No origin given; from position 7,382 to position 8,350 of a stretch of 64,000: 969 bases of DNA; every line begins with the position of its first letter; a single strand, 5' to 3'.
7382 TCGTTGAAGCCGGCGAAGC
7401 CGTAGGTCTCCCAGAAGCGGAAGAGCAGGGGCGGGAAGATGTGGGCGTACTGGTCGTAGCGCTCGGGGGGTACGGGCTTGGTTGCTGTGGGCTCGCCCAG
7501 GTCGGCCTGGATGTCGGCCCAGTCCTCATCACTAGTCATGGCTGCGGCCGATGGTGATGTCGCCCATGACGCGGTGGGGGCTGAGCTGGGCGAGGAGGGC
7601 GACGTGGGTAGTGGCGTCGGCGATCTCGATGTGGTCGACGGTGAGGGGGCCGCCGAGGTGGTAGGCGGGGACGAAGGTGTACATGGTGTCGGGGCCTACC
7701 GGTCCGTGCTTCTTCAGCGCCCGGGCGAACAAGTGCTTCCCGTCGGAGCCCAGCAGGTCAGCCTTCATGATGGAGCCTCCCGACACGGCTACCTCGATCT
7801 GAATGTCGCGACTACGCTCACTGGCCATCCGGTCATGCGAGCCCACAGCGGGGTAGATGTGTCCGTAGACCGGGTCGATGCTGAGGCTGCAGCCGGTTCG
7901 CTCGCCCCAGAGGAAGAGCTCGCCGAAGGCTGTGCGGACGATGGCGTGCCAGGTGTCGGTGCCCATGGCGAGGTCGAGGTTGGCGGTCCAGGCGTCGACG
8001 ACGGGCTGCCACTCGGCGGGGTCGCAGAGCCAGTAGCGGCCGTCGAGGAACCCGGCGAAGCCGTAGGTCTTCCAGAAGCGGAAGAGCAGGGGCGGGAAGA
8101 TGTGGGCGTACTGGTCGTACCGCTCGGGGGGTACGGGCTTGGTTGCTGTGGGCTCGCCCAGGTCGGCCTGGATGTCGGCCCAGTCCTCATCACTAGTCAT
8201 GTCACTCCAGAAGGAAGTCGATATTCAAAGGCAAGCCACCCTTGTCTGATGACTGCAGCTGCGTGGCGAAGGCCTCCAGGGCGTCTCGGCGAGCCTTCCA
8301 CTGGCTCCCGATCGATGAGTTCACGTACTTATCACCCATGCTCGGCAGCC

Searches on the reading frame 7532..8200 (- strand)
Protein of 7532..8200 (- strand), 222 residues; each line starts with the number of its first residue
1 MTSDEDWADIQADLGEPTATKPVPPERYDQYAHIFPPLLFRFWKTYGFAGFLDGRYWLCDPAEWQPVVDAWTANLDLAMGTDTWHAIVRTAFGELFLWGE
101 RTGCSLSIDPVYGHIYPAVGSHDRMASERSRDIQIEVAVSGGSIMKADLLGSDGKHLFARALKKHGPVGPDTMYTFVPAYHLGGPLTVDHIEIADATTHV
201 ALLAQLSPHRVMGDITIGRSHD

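Call 3: search_protein_families(library=pfam, proteins=[window:7532-8200:-], max_evalue=1)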
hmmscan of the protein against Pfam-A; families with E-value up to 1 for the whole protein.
window:7532-8200:- (222 aa): 3 families
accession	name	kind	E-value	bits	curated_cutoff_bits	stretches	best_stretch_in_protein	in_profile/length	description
PF08887.16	GAD-like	-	3.1e-26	91.8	25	1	13-109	9-104/107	GAD-like domain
PF08906.16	T6SS_Tdi1_C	-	3.5e-12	46.4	27.4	1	155-207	23-75/75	T6SS immunity protein Tdi1, C-terminal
PF22792.1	DUF7012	-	0.091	13.2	27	0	72-98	22-50/62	Domain of unknown function (DUF7012)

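Call 6: search_protein_families(library=ncbifam, proteins=[window:7532-8200:-], max_evalue=0.1)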
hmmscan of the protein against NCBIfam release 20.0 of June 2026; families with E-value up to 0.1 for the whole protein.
window:7532-8200:- (222 aa): 1 family
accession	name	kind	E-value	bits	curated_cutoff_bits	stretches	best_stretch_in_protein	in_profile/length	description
NF041834.1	immunity_TaeI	equivalog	4.3e-30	105.2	450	1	9-210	5-199/282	type VI secretion system immunity protein, TaeI family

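Call 24: search_solved_structures(query=window:7532-8200:-, max_evalue=1, show_alignments=3)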
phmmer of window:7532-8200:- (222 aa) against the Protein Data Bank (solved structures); distinct sequences matched with E-value up to 1: 4.
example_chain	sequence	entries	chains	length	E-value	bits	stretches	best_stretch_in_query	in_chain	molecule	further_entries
6itw_A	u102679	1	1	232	1.9e-10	43.9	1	30-210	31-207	Type VI immunity protein Atu4351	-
8g0k_B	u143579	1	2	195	0.029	17.1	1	29-206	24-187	DUF1851 domain-containing protein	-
8fzz_B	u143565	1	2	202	0.13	15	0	158-205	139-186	DUF1851 domain-containing protein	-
9ejz_R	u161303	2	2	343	0.8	12.4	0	28-72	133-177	Human M5 muscarinic acetylcholine receptor | Muscarinic acetylcholine receptor M5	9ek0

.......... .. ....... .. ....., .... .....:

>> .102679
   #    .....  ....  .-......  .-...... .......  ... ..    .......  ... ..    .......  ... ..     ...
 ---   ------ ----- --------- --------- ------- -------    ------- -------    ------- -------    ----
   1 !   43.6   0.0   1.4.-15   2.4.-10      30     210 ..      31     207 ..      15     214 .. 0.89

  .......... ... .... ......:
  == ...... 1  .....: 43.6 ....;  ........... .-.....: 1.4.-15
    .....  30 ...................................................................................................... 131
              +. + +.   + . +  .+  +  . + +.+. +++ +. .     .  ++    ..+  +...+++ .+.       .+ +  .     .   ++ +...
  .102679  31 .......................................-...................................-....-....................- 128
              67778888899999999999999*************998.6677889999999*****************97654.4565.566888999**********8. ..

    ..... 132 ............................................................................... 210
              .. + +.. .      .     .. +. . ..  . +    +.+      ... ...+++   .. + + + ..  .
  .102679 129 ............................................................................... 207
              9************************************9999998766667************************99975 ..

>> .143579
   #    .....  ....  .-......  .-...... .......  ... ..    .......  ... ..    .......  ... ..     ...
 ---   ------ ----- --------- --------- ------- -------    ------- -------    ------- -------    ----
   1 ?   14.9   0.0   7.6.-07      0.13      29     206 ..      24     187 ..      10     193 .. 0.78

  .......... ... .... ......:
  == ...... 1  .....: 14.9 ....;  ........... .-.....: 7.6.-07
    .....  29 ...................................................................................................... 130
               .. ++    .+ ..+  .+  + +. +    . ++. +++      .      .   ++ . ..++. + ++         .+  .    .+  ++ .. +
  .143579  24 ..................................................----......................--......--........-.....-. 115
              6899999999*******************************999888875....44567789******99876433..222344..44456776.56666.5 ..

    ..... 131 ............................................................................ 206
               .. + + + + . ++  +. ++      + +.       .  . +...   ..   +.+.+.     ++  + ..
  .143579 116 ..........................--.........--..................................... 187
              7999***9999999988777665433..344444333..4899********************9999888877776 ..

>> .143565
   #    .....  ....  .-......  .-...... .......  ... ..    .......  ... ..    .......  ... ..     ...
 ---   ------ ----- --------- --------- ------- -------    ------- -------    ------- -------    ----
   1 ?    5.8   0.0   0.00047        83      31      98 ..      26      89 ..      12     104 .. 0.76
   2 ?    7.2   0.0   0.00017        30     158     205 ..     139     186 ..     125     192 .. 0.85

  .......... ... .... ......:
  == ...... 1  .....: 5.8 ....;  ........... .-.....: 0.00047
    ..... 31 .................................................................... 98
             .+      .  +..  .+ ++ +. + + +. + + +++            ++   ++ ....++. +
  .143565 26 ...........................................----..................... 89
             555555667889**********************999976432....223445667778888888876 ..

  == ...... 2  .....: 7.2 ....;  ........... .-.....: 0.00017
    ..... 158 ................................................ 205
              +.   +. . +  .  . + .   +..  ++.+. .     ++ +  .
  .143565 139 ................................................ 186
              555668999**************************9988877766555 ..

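Call 89: search_protein_families(library=padloc, proteins=[window:7532-8200:-], max_evalue=0.01)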
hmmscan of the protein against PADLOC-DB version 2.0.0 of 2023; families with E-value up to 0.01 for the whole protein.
window:7532-8200:- (222 aa): 0 families

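Call 90: search_protein_families(library=phrogs, proteins=[window:7532-8200:-], max_evalue=0.01)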
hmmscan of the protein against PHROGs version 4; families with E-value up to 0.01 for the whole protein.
window:7532-8200:- (222 aa): 0 families
